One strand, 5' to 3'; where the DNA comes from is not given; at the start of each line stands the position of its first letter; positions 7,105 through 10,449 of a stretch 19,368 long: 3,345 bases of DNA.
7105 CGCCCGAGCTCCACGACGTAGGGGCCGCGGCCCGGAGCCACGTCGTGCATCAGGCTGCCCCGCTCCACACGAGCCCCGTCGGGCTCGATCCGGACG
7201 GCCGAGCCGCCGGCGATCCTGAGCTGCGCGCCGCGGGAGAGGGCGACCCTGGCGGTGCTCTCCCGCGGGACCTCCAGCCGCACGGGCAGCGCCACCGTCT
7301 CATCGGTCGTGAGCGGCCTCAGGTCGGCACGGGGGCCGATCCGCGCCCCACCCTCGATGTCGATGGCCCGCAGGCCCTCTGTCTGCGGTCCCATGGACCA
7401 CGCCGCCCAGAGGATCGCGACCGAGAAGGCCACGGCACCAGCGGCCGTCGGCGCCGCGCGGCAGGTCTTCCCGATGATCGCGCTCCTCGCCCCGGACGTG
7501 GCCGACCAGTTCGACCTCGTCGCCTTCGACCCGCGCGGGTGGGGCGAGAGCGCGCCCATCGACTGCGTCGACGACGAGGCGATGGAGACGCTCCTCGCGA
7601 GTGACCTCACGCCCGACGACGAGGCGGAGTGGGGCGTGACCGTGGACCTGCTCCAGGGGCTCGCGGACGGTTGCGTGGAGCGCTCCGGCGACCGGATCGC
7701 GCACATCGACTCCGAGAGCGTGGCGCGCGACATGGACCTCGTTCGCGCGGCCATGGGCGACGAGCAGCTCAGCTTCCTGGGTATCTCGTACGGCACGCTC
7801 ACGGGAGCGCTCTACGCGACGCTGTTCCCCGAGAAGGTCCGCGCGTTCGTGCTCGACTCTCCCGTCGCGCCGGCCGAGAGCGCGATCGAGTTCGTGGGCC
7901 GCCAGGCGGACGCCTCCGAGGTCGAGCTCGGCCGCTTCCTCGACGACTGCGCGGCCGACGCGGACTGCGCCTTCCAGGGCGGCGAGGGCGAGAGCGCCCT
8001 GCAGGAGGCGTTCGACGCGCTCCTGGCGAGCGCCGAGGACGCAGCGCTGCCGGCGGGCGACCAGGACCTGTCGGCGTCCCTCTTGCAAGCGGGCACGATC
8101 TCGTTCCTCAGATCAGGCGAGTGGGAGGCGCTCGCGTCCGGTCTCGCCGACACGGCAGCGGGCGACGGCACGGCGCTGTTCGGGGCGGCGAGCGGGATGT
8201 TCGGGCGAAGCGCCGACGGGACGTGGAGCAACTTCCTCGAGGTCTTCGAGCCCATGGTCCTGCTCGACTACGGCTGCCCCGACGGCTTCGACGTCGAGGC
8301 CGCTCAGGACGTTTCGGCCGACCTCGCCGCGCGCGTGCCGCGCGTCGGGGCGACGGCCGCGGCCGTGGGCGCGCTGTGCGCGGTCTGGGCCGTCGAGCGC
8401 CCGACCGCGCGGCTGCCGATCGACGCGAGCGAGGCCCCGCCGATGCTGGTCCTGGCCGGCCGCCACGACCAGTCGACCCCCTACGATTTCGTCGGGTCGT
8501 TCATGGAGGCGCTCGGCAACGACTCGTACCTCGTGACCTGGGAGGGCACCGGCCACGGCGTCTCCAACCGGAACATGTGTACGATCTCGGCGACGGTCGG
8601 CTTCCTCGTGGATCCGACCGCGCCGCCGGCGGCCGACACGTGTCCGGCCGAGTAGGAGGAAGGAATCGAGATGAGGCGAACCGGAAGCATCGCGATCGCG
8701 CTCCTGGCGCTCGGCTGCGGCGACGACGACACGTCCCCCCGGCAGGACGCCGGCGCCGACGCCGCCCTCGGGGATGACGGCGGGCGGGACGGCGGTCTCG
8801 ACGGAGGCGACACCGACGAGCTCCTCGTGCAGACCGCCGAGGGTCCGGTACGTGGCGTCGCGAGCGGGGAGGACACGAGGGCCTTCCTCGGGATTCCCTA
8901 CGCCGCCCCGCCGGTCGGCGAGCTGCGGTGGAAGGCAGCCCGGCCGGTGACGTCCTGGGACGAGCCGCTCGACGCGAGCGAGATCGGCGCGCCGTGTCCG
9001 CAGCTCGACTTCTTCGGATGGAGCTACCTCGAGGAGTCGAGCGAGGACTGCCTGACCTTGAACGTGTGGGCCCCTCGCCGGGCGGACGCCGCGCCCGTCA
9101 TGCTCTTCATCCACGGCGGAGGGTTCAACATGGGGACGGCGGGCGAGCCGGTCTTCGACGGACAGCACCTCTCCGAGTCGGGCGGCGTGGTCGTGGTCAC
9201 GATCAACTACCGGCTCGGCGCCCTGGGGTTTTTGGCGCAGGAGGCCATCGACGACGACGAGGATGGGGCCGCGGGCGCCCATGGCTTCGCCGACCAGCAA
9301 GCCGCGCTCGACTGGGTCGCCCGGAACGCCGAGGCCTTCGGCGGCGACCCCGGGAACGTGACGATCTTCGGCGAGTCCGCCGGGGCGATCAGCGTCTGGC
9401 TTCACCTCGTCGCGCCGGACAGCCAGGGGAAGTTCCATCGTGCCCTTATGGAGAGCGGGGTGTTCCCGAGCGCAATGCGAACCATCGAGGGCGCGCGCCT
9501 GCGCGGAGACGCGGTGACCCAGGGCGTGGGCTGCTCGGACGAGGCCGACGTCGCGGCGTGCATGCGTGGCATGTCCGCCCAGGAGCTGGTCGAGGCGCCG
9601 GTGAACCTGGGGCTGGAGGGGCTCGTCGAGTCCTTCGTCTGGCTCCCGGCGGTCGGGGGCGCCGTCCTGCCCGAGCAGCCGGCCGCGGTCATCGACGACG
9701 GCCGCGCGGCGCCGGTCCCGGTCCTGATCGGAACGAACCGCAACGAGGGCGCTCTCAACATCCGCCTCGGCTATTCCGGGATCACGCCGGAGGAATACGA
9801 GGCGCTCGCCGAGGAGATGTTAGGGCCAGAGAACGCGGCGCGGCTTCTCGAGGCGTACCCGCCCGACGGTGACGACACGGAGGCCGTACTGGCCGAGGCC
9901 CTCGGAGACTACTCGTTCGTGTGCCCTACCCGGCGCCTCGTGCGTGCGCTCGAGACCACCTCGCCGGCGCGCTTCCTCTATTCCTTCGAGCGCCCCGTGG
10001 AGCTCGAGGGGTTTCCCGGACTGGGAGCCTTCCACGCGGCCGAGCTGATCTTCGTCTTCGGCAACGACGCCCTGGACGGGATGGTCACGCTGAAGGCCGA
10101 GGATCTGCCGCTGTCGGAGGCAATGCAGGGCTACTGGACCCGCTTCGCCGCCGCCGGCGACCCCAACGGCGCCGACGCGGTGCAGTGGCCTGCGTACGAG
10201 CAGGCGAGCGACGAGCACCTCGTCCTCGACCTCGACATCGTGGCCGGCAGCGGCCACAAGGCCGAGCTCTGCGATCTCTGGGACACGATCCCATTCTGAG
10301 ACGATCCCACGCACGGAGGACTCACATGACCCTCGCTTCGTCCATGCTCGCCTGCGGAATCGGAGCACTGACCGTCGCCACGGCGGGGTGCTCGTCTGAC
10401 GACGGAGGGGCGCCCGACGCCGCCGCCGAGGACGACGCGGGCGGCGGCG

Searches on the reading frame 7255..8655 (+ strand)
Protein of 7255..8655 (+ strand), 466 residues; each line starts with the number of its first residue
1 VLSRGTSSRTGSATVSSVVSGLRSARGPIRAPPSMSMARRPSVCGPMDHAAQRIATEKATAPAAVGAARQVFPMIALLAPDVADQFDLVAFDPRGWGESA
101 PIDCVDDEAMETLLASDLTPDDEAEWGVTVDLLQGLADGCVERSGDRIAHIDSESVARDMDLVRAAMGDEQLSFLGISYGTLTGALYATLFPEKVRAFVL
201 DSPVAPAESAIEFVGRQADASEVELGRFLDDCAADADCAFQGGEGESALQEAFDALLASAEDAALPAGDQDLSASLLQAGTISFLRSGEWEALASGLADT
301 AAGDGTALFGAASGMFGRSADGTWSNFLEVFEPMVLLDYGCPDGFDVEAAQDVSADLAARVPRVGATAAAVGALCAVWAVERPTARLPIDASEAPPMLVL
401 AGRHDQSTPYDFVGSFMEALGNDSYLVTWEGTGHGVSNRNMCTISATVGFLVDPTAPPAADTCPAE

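Call 40: search_protein_families(library=pfam, proteins=[window:7255-8655:+], max_evalue=0.001)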
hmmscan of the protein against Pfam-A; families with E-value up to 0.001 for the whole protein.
window:7255-8655:+ (466 aa): 3 families
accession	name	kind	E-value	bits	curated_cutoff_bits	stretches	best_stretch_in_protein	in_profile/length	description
PF00561.26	Abhydrolase_1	-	1.1e-18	68.3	25.8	1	78-434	19-238/245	alpha/beta hydrolase fold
PF08386.16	Abhydrolase_4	-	2e-17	63.6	21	1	364-463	4-103/103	TAP-like protein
PF12146.15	Hydrolase_4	-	2.6e-05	24.1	27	0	154-206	56-112/239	Serine aminopeptidase, S33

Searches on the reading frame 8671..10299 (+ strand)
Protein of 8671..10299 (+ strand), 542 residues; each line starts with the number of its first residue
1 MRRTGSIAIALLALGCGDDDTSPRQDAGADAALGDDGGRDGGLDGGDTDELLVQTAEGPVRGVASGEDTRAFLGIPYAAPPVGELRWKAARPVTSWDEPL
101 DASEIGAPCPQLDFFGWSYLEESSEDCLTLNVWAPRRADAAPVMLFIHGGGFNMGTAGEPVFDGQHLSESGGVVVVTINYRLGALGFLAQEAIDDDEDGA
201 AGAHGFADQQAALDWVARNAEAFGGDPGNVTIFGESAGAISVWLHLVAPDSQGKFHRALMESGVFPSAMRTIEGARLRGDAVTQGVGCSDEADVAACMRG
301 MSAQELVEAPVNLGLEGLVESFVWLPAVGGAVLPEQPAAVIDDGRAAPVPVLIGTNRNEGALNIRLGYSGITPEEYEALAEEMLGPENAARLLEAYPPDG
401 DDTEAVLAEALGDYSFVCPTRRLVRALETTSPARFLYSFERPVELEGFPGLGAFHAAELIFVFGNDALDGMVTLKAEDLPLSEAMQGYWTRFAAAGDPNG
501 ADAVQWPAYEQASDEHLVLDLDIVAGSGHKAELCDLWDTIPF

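Call 40: search_protein_families(library=pfam, proteins=[window:8671-10299:+], max_evalue=0.001)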
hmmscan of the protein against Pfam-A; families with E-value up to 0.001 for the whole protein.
window:8671-10299:+ (542 aa): 3 families
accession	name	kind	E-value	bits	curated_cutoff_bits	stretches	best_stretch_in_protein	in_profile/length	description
PF00135.34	COesterase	-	1.3e-118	397.6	27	1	51-537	3-515/515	Carboxylesterase family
PF07859.19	Abhydrolase_3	-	5.8e-10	39.7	25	1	207-239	50-82/210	alpha/beta hydrolase fold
PF20434.5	BD-FAE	-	1.9e-09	37.8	26.8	1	132-239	3-100/215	BD-FAE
